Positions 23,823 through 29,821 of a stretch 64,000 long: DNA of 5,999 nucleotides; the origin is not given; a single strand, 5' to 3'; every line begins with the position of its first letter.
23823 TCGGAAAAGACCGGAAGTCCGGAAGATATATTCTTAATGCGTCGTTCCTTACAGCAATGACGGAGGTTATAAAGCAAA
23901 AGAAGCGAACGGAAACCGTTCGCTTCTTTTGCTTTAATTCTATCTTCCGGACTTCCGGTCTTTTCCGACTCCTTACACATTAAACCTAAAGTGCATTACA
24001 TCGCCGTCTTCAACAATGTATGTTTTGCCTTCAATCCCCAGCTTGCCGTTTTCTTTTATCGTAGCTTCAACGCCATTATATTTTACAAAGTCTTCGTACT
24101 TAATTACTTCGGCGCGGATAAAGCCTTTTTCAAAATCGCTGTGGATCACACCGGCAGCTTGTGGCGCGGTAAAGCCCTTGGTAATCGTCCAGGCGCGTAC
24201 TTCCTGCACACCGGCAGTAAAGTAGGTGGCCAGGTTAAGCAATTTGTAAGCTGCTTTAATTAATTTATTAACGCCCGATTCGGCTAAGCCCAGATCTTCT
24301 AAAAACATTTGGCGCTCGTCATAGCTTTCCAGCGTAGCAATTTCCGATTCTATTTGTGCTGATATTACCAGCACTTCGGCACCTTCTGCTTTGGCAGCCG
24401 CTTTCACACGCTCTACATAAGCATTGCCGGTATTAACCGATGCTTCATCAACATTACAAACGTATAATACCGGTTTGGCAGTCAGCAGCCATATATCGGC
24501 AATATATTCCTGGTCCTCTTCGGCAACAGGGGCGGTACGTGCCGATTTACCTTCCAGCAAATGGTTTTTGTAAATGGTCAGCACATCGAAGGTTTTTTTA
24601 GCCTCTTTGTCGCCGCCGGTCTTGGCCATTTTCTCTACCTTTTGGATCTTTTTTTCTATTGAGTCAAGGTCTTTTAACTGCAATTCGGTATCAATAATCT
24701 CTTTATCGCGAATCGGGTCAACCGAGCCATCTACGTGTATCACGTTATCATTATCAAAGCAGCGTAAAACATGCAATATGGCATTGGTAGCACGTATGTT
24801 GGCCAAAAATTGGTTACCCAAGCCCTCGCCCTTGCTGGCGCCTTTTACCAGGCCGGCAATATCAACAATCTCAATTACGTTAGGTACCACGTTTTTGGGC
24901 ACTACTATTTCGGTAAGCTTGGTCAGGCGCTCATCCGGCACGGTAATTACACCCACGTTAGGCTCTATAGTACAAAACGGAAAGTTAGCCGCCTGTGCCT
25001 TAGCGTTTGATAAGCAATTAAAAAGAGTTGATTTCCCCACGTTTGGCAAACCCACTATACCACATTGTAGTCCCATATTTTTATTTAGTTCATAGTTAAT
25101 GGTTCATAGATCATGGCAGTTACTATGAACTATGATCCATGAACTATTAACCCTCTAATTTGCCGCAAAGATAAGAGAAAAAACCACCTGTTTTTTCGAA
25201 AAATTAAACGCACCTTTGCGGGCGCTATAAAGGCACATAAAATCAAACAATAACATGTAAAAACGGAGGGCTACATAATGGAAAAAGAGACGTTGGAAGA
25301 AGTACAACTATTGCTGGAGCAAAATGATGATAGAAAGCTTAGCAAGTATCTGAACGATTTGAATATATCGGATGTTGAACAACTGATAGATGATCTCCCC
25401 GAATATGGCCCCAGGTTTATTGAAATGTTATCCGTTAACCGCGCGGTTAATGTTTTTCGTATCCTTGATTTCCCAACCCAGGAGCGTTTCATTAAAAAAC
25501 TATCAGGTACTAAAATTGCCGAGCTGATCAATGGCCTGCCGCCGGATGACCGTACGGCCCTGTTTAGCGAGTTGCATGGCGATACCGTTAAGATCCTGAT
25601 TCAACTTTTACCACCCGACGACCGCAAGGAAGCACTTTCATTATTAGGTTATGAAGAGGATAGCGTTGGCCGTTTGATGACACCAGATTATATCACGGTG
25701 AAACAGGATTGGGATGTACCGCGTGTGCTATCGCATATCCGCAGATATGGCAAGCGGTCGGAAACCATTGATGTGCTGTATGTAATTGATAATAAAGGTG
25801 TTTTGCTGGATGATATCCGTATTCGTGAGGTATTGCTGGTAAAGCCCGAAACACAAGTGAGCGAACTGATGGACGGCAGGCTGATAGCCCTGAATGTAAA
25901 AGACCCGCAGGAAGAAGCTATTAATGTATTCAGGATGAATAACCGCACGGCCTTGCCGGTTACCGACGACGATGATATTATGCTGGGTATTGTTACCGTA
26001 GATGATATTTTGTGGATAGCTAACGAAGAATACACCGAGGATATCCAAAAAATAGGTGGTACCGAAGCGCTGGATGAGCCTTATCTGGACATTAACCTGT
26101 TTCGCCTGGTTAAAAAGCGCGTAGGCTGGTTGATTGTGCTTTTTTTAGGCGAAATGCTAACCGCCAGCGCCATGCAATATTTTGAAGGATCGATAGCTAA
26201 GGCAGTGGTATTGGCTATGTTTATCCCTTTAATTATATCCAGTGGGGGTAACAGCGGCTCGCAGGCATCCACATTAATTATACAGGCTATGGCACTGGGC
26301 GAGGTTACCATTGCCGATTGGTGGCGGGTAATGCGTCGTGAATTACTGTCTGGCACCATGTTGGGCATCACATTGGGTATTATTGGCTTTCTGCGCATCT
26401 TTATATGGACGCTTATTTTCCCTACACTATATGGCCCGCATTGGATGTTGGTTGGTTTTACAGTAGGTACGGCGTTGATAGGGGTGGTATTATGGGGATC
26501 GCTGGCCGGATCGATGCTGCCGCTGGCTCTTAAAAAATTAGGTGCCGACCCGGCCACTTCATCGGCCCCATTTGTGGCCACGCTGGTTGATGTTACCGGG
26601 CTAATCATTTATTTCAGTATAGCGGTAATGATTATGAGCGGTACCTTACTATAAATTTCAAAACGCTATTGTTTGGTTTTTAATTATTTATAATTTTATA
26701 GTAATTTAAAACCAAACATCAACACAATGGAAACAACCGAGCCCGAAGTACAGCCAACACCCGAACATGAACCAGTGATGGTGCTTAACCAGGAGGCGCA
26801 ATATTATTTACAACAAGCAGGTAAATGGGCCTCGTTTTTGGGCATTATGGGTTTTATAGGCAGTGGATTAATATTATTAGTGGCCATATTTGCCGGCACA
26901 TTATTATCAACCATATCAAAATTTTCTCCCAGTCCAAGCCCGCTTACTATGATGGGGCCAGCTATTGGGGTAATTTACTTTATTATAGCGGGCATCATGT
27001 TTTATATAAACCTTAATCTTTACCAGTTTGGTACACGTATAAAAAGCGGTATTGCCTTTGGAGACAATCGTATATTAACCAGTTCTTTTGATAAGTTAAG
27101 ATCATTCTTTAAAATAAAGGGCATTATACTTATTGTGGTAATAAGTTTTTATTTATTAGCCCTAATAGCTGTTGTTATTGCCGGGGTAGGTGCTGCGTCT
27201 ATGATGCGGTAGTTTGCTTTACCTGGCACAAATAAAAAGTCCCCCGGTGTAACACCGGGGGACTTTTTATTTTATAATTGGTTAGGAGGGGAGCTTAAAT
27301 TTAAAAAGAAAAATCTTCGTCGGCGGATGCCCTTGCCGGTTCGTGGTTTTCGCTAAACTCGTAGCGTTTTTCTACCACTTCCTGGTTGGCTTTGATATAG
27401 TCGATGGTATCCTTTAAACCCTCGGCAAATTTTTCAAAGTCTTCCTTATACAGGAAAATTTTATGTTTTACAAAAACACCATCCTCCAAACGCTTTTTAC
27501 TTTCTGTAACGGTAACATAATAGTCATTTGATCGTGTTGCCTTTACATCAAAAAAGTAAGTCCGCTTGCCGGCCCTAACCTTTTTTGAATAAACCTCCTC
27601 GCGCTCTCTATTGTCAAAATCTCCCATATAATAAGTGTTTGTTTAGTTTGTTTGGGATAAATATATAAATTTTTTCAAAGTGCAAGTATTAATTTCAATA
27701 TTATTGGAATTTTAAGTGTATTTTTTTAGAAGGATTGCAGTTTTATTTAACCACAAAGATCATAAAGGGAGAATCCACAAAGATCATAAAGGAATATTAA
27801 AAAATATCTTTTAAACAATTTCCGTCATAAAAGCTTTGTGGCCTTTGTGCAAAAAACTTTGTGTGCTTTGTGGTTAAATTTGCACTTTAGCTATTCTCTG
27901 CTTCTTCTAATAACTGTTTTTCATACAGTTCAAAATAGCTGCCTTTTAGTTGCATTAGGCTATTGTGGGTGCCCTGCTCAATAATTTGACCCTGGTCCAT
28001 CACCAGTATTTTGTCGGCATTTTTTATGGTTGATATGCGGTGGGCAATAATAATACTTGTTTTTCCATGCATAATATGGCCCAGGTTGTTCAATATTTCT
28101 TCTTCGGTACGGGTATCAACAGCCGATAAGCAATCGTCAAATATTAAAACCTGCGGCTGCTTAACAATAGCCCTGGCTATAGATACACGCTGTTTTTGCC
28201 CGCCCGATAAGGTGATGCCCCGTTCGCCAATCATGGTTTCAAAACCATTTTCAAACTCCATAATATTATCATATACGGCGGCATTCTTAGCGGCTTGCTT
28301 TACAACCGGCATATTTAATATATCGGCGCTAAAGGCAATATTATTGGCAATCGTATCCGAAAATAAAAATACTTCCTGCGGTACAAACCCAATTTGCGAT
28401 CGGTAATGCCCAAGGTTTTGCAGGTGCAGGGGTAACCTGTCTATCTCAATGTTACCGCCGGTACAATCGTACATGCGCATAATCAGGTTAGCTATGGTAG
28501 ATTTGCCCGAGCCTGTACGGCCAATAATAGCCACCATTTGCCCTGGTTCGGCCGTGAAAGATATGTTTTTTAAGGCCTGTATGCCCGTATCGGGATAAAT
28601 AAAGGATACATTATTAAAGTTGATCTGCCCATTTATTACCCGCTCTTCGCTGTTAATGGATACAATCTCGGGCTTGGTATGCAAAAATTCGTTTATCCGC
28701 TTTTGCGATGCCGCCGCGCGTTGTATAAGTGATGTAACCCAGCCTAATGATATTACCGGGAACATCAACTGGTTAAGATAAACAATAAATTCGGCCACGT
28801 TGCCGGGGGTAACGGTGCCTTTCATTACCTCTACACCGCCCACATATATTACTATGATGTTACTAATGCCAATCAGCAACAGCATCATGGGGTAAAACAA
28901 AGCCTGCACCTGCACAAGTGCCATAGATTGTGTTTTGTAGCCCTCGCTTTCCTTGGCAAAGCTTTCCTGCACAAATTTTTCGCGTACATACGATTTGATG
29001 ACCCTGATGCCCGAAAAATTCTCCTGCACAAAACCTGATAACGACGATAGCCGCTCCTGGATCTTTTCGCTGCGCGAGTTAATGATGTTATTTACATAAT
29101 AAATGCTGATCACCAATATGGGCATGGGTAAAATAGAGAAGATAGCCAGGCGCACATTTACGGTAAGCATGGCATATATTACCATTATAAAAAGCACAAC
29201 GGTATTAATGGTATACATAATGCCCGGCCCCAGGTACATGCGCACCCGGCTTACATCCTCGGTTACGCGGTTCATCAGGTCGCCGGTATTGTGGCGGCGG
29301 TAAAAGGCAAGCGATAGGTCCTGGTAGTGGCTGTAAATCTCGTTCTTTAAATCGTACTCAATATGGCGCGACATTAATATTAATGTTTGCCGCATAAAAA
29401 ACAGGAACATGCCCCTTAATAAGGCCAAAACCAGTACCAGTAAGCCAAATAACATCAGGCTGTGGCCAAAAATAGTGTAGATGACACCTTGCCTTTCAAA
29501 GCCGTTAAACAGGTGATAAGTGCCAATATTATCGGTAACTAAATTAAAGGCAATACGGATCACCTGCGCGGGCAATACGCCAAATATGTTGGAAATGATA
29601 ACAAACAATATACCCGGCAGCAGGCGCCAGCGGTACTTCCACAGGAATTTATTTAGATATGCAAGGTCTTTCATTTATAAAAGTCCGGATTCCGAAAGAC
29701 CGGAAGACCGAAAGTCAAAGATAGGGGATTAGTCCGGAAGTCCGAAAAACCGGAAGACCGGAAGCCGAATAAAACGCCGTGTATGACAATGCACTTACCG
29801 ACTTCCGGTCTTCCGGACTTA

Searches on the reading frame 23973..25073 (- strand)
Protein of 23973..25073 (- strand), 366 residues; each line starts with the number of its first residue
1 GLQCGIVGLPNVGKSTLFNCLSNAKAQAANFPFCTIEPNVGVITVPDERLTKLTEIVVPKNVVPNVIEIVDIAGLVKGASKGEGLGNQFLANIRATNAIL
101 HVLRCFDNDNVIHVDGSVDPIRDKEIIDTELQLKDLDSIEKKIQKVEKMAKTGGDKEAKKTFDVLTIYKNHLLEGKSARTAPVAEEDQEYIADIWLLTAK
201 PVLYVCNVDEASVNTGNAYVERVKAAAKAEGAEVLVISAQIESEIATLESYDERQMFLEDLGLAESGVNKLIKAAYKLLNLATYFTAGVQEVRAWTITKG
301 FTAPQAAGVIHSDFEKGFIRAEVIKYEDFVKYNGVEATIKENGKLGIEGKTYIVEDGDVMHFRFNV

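Call 25: search_protein_families(library=pfam, proteins=[window:23973-25073:-], max_evalue=0.00001)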
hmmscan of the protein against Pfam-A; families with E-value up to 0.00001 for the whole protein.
window:23973-25073:- (366 aa): 3 families
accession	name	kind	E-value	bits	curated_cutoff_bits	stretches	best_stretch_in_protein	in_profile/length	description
PF06071.19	YchF-GTPase_C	-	2.5e-39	133.7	27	1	281-365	1-84/84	Protein of unknown function (DUF933)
PF01926.29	MMR_HSR1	-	1.2e-22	80.6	21.9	1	4-114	2-92/113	50S ribosome-binding GTPase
PF02421.24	FeoB_N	-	9.4e-09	35.4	27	1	4-49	3-48/156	Ferrous iron transport protein B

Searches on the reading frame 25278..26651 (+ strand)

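Call 25: search_protein_families(library=pfam, proteins=[window:25278-26651:+], max_evalue=0.00001)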
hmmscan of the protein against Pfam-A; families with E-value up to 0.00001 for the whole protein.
window:25278-26651:+ (458 aa): 3 families
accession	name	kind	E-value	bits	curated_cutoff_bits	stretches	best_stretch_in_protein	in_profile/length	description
PF01769.21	MgtE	-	1.2e-36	126.2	27.6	1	316-448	1-125/125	Divalent cation transporter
PF03448.22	MgtE_N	-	8.6e-19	68.4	25.9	1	29-128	2-102/102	MgtE intracellular N domain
PF00571.33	CBS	-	1.2e-13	51.6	24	1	194-245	1-52/57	CBS domain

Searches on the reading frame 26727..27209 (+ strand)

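Call 25: search_protein_families(library=pfam, proteins=[window:26727-27209:+], max_evalue=0.00001)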
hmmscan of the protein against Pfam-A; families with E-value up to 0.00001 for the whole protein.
window:26727-27209:+ (161 aa): 1 family
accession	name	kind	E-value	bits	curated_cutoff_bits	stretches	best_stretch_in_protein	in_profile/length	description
PF17319.7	DUF5362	-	2.6e-07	30.9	25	1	79-149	23-93/94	Family of unknown function (DUF5362)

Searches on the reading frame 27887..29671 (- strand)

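Call 25: search_protein_families(library=pfam, proteins=[window:27887-29671:-], max_evalue=0.00001)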
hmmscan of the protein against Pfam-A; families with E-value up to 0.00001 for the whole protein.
window:27887-29671:- (594 aa): 2 families
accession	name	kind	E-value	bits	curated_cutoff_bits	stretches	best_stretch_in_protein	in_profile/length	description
PF00664.28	ABC_membrane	-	2e-42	146.2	28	1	22-306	2-274/274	ABC transporter transmembrane region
PF00005.33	ABC_tran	-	2.3e-32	112.9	25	1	367-515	1-136/137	ABC transporter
